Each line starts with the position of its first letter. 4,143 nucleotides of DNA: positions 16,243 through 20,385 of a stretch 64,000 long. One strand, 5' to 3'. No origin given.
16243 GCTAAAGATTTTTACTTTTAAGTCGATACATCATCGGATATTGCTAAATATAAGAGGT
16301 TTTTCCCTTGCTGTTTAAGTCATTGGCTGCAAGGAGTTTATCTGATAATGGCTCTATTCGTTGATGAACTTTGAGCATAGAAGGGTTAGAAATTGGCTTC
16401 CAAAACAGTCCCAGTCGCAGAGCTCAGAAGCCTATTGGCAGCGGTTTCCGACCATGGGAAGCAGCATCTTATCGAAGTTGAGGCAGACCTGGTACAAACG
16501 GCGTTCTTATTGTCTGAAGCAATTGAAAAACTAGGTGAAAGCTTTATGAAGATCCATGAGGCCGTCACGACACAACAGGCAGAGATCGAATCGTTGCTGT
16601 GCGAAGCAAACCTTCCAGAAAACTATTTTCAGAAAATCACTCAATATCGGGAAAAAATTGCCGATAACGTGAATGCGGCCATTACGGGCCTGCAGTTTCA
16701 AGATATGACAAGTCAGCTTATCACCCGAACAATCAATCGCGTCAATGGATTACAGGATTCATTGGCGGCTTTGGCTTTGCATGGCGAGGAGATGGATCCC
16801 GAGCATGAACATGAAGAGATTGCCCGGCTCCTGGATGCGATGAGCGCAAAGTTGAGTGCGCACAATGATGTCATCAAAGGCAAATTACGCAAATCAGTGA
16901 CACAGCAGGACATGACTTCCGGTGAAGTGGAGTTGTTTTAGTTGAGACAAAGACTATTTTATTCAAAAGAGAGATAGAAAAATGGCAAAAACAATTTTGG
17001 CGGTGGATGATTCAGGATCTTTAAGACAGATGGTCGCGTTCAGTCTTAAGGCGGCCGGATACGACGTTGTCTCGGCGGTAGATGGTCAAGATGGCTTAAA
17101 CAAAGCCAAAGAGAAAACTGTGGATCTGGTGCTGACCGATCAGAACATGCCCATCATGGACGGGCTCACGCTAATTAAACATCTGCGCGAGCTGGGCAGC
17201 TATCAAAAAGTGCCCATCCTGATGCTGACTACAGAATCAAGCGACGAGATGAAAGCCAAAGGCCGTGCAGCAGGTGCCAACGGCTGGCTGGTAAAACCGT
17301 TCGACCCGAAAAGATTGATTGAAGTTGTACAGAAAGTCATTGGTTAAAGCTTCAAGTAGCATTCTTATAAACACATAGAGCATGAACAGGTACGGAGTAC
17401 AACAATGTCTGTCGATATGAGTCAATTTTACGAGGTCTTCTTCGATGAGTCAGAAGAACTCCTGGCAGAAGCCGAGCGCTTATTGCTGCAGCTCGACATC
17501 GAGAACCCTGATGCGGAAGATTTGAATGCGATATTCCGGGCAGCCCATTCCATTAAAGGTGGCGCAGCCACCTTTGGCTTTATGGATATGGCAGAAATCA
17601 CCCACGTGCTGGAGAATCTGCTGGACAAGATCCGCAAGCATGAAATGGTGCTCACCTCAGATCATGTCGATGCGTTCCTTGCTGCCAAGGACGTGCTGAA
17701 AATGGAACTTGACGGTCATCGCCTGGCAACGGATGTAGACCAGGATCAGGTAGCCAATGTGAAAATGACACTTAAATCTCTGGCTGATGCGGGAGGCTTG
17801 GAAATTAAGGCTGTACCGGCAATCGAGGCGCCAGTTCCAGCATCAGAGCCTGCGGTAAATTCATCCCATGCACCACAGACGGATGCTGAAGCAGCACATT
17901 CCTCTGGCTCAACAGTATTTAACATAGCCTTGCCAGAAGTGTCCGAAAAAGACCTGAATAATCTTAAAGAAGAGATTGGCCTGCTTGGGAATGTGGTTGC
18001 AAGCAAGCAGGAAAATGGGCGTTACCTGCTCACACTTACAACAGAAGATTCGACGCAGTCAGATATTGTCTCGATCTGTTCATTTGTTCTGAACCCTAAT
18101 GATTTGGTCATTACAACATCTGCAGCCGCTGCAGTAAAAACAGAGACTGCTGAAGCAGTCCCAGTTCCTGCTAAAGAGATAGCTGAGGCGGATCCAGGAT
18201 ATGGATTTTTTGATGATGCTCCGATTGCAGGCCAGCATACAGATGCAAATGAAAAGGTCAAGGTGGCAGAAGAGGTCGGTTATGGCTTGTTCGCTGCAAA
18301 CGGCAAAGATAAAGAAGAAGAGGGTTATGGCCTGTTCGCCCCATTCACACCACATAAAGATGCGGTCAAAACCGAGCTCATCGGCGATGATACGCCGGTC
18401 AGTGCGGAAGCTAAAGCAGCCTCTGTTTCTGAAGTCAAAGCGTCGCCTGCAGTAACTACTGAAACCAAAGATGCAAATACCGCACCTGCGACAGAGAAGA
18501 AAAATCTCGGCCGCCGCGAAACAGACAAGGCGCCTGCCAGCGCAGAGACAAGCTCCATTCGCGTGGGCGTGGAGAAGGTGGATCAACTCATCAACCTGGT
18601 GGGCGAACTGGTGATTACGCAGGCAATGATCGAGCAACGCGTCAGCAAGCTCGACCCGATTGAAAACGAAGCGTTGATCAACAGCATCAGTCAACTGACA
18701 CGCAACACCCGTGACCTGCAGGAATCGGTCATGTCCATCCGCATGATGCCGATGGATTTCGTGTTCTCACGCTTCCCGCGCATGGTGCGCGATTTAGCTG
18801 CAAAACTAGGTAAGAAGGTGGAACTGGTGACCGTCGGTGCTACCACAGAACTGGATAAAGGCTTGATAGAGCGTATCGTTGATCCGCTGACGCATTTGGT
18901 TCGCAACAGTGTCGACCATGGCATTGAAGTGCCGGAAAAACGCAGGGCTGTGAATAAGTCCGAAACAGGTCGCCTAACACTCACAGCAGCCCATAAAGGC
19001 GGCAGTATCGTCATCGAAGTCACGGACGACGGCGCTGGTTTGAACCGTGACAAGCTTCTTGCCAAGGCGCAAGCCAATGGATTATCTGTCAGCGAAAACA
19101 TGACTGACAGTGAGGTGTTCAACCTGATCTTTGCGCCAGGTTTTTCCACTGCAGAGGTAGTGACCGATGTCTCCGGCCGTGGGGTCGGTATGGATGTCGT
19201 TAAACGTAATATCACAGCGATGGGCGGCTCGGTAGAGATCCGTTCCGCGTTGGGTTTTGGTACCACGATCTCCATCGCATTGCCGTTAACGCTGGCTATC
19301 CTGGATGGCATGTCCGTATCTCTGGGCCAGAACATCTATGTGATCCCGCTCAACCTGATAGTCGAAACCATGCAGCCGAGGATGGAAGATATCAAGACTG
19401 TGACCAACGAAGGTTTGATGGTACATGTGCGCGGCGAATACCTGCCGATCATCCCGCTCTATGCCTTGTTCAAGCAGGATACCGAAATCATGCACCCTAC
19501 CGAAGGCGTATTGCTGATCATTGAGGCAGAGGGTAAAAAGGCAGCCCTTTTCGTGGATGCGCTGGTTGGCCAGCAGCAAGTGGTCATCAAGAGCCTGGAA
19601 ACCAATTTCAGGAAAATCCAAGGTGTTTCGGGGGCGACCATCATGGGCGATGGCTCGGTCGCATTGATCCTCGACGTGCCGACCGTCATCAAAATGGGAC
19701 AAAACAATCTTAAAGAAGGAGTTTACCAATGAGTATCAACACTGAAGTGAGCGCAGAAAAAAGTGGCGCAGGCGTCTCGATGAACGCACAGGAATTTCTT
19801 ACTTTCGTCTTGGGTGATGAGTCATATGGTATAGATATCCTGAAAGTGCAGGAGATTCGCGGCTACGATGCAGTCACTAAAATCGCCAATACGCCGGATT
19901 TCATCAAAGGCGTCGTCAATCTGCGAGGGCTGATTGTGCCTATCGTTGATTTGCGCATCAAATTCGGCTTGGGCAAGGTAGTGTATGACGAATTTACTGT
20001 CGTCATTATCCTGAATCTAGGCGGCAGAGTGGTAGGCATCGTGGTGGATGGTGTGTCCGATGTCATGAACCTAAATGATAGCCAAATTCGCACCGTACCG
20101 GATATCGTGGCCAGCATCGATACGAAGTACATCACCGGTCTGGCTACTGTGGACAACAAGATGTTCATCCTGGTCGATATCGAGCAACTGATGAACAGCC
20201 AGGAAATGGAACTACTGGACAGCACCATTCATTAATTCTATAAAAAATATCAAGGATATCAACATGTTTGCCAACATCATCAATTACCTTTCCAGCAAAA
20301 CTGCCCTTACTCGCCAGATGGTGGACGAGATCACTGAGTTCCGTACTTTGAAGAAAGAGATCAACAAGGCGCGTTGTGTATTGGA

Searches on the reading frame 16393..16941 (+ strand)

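Call 87: search_protein_families(library=pfam, proteins=[window:16393-16941:+], max_evalue=0.00001)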
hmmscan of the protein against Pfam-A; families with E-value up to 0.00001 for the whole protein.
window:16393-16941:+ (182 aa): 1 family
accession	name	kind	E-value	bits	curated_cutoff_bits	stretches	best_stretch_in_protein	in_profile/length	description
PF04344.18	CheZ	-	8.5e-06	26.2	30.7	0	33-166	58-184/203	Chemotaxis phosphatase, CheZ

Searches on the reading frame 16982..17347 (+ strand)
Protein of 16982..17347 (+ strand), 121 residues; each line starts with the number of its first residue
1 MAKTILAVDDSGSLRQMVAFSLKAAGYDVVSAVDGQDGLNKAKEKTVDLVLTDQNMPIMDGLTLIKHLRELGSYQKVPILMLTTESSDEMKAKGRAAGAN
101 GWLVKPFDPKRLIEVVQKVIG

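Call 87: search_protein_families(library=pfam, proteins=[window:16982-17347:+], max_evalue=0.00001)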
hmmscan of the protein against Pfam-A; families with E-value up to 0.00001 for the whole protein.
window:16982-17347:+ (121 aa): 1 family
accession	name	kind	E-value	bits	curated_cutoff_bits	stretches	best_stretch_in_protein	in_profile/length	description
PF00072.30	Response_reg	-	6.9e-28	97.5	30.2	1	5-116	1-110/111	Response regulator receiver domain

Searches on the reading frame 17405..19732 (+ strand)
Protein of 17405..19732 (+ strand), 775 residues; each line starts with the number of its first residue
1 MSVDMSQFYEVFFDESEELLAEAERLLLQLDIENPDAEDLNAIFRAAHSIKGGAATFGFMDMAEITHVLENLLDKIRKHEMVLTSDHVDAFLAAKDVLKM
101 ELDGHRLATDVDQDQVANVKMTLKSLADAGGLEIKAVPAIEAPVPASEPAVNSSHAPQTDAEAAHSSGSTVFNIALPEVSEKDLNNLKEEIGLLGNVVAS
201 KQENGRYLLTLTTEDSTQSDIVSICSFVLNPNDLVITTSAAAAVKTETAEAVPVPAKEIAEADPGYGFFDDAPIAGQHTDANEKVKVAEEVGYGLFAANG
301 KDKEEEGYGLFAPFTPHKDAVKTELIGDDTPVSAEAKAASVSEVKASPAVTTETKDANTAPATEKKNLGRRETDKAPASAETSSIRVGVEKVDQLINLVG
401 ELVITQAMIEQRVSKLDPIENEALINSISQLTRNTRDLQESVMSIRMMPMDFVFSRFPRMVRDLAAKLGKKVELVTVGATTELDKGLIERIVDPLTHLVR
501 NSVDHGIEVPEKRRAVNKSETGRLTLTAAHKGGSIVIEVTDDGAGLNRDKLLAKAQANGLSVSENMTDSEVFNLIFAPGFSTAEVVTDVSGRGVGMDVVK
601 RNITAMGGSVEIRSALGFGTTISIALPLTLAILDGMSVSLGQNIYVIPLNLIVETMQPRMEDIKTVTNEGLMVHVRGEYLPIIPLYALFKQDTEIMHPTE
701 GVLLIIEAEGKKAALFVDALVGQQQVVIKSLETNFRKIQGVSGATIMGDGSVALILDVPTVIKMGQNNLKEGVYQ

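Call 87: search_protein_families(library=pfam, proteins=[window:17405-19732:+], max_evalue=0.00001)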
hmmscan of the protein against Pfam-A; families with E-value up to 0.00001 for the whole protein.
window:17405-19732:+ (775 aa): 5 families
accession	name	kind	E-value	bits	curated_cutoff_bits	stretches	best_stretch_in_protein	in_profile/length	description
PF01584.24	CheW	-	2.8e-25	89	23.5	1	635-763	2-135/138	CheW-like domain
PF02895.20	H-kinase_dim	-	2e-20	73.4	23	1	383-445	2-68/68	Signal transducing histidine kinase, homodimeric domain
PF01627.28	Hpt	-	6.7e-20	71.6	24.6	1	8-99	2-75/84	Hpt domain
PF09078.16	CheY-binding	-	8e-20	71.1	24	1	173-236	1-63/63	CheY binding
PF02518.31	HATPase_c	-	1.4e-17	64.5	26.4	1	493-629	4-110/111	Histidine kinase-, DNA gyrase B-, and HSP90-like ATPase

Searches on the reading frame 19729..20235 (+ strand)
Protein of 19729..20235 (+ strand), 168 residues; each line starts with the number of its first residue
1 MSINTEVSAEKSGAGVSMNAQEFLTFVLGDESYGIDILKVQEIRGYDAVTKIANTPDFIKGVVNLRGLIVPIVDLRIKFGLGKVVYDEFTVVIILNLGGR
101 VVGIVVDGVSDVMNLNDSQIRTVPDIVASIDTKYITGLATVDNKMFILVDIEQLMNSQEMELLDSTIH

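Call 87: search_protein_families(library=pfam, proteins=[window:19729-20235:+], max_evalue=0.00001)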
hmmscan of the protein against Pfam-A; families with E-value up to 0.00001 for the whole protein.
window:19729-20235:+ (168 aa): 1 family
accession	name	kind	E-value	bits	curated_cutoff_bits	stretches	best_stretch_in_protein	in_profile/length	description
PF01584.24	CheW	-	2e-39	134.8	23.5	1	22-158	1-137/138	CheW-like domain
